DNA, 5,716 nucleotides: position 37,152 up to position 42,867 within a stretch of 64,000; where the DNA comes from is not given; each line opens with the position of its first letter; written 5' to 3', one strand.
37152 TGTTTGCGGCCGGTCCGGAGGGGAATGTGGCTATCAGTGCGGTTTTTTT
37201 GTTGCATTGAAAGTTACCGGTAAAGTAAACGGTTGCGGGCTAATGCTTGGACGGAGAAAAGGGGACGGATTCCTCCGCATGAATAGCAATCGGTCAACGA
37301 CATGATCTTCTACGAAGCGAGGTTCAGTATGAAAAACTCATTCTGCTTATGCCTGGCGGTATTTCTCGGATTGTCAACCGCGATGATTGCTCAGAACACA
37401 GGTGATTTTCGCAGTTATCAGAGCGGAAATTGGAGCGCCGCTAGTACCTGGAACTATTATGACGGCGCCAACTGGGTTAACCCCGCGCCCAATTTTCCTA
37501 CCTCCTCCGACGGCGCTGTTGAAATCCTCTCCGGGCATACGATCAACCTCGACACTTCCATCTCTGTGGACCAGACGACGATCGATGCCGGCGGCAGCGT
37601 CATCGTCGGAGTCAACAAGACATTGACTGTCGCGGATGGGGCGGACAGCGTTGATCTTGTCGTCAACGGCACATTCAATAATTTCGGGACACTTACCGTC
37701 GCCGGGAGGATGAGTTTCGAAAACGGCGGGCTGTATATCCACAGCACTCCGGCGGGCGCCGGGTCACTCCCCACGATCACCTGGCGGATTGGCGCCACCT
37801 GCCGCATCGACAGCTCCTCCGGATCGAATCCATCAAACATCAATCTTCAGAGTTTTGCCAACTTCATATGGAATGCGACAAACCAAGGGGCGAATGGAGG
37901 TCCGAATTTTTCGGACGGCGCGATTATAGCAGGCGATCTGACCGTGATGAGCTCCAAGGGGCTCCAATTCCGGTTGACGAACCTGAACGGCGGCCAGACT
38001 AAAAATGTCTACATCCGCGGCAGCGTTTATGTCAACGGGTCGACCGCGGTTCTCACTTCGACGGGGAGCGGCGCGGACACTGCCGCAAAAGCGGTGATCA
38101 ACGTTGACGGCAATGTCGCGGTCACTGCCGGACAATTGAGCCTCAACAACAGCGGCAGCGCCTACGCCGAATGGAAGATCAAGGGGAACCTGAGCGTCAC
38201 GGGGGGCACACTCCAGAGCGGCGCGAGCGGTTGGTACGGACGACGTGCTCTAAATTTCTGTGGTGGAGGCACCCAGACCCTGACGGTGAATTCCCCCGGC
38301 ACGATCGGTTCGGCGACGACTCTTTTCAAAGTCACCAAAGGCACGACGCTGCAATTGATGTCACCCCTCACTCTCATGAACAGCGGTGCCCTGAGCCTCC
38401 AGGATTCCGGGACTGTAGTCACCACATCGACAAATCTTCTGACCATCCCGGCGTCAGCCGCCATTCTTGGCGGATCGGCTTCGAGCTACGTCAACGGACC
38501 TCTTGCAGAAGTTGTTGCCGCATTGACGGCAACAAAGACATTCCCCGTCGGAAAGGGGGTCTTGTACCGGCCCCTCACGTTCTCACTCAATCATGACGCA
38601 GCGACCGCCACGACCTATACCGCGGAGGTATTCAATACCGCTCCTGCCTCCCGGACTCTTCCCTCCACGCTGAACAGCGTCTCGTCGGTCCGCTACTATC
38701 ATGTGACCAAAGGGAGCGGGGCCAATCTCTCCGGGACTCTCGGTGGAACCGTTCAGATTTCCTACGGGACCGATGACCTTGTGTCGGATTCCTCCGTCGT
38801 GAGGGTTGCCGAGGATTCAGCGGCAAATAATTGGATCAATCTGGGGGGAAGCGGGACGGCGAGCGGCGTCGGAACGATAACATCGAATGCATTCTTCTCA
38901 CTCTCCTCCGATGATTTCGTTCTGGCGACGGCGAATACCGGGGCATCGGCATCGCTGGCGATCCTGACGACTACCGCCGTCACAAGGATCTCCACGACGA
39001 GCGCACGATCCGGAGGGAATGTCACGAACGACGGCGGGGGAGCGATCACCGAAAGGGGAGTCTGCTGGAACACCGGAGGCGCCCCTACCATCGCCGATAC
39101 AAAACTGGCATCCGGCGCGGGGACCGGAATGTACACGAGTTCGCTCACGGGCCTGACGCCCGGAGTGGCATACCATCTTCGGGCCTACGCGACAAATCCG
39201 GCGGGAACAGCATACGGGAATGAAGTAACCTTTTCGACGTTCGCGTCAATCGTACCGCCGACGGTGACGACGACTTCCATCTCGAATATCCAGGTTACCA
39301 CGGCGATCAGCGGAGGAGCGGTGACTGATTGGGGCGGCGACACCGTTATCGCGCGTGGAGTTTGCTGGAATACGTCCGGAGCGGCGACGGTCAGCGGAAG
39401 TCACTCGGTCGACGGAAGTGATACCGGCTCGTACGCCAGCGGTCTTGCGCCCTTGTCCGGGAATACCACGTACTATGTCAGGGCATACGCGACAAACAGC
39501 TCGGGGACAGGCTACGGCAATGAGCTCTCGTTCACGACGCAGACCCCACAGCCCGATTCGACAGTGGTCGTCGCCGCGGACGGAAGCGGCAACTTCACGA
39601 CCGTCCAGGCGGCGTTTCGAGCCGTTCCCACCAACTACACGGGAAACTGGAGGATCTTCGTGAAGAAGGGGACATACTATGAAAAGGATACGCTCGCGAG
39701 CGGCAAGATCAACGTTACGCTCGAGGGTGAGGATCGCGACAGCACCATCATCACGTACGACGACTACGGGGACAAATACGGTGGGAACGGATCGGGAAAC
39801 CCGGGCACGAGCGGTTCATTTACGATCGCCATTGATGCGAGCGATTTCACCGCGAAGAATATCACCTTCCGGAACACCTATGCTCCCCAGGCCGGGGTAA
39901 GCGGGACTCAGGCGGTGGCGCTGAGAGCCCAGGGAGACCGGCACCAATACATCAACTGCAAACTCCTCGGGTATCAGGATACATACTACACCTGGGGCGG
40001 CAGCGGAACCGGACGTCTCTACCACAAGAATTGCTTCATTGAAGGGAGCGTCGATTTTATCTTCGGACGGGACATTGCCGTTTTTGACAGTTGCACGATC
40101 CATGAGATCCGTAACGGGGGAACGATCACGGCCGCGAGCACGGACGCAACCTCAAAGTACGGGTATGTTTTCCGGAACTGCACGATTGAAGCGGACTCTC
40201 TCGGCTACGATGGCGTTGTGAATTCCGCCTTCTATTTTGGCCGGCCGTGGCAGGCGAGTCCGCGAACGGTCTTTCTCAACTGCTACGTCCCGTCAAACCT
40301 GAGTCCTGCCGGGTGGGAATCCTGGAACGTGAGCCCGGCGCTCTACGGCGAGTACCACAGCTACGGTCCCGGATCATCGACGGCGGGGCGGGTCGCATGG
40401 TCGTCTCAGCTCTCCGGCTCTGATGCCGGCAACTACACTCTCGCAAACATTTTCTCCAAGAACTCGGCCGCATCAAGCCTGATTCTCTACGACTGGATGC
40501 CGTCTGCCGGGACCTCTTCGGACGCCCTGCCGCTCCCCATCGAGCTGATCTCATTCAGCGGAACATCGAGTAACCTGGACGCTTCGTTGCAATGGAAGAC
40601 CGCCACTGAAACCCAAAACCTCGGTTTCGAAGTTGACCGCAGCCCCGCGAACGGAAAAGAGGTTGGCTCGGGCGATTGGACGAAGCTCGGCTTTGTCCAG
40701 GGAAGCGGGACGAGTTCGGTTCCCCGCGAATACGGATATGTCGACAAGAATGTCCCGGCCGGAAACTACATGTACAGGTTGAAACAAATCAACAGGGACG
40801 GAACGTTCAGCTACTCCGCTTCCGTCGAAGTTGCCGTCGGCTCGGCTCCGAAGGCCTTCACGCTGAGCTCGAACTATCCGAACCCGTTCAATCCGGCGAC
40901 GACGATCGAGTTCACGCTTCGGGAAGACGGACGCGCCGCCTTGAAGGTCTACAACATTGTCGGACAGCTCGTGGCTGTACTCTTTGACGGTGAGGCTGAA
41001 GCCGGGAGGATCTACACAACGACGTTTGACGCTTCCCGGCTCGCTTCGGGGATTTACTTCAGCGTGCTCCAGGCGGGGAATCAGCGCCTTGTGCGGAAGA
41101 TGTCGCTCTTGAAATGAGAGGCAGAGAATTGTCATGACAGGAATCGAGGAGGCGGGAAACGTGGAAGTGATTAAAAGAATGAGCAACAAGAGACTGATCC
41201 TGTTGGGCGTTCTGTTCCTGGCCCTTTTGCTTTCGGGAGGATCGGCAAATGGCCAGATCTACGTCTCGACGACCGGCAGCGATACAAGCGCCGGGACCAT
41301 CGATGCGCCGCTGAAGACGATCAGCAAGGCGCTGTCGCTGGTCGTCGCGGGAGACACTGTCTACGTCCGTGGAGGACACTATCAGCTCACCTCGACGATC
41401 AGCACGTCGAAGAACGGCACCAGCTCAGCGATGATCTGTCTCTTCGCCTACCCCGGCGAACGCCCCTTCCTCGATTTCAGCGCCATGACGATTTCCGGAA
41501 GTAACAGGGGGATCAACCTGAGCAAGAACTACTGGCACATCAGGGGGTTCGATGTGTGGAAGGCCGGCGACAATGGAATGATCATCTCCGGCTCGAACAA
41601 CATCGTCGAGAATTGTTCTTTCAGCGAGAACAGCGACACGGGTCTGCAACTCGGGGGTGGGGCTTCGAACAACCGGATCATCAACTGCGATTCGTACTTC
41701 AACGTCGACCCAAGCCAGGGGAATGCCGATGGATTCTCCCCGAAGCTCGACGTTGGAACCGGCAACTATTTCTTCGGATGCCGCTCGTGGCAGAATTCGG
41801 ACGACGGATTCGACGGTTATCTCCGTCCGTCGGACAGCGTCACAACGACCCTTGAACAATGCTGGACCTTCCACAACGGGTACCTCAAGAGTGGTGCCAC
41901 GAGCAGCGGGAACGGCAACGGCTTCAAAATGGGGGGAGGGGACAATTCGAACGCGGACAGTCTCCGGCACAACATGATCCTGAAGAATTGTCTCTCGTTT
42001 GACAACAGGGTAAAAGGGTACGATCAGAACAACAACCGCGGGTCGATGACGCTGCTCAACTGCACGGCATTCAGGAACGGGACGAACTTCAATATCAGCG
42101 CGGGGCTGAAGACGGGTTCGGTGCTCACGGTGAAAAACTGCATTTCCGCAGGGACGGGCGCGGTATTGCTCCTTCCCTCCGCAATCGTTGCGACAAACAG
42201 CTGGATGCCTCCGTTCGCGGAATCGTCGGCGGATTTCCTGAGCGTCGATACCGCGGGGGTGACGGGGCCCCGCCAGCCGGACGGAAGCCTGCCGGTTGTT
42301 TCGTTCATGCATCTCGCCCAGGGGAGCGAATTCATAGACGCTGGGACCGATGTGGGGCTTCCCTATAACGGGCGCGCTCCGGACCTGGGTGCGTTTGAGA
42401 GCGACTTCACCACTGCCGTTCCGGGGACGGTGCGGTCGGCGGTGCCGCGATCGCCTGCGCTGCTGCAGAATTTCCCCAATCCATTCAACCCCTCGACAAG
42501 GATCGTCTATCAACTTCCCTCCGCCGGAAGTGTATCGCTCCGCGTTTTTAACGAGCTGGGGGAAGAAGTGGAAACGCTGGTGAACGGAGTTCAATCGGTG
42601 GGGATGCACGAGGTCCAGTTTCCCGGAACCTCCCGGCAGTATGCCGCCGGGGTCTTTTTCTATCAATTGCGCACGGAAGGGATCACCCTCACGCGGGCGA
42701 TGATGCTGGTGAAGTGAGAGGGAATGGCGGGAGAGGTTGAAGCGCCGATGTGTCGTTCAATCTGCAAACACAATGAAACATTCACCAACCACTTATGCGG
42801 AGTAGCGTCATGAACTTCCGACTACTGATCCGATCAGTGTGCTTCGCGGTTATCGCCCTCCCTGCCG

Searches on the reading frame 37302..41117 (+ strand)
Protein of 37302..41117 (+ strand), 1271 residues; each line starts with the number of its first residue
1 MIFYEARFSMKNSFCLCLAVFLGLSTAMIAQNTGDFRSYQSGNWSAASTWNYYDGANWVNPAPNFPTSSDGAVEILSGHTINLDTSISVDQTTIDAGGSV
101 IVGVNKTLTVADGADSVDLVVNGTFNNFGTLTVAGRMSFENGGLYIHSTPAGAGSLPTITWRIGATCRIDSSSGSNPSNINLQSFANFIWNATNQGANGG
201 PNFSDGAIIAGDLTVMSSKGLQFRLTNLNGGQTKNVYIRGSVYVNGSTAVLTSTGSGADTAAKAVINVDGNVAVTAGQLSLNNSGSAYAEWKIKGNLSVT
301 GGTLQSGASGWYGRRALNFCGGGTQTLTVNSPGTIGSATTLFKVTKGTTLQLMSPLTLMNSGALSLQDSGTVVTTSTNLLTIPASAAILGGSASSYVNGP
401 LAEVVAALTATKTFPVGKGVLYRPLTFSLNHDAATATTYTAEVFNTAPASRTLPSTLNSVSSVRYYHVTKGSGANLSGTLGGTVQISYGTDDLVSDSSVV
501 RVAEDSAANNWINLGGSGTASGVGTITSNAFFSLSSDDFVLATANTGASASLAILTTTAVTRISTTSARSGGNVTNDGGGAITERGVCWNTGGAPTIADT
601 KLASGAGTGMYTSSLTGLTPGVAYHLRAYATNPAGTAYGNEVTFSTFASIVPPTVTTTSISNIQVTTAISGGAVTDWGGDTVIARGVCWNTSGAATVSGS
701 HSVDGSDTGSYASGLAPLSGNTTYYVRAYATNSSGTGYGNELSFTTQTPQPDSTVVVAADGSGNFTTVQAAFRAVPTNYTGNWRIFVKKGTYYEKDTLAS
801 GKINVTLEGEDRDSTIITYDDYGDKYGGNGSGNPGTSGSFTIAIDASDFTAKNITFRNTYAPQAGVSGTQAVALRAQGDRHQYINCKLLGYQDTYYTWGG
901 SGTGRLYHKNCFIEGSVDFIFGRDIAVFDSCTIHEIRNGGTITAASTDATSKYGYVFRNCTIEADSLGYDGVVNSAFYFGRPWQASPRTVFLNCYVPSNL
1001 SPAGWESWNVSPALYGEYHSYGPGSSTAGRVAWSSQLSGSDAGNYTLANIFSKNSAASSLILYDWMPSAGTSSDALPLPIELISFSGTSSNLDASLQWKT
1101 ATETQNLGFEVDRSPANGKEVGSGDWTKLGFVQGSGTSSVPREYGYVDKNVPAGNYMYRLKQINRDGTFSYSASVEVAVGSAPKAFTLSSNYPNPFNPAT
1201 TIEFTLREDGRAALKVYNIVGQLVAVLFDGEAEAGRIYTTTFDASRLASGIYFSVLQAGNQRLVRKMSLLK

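Call 13: search_protein_families(library=pfam, proteins=[window:37302-41117:+], max_evalue=0.00001)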
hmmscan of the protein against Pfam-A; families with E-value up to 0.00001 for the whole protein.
window:37302-41117:+ (1271 aa): 2 families
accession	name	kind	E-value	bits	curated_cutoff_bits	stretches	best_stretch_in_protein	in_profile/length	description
PF01095.25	Pectinesterase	-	4.4e-63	213.2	27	1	755-1050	2-294/298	Pectinesterase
PF18962.6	Por_Secre_tail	-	7.6e-10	39.4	27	1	1192-1267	2-73/75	Secretion system C-terminal sorting domain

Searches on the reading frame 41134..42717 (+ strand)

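Call 13: search_protein_families(library=pfam, proteins=[window:41134-42717:+], max_evalue=0.00001)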
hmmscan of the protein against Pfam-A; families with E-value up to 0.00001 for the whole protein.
window:41134-42717:+ (527 aa): 3 families
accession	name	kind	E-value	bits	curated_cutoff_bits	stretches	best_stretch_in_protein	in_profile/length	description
PF22842.2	Pel9A-like_beta_helix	-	2.1e-26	93.2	25.2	2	150-322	146-332/370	Pel9A-like, right handed beta helix region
PF13229.12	Beta_helix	-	1.4e-08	34.9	25.9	1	126-261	2-124/158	Right handed beta helix region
PF07602.17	DUF1565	-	4.4e-06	26.6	20.3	0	47-84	2-39/257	Protein of unknown function (DUF1565)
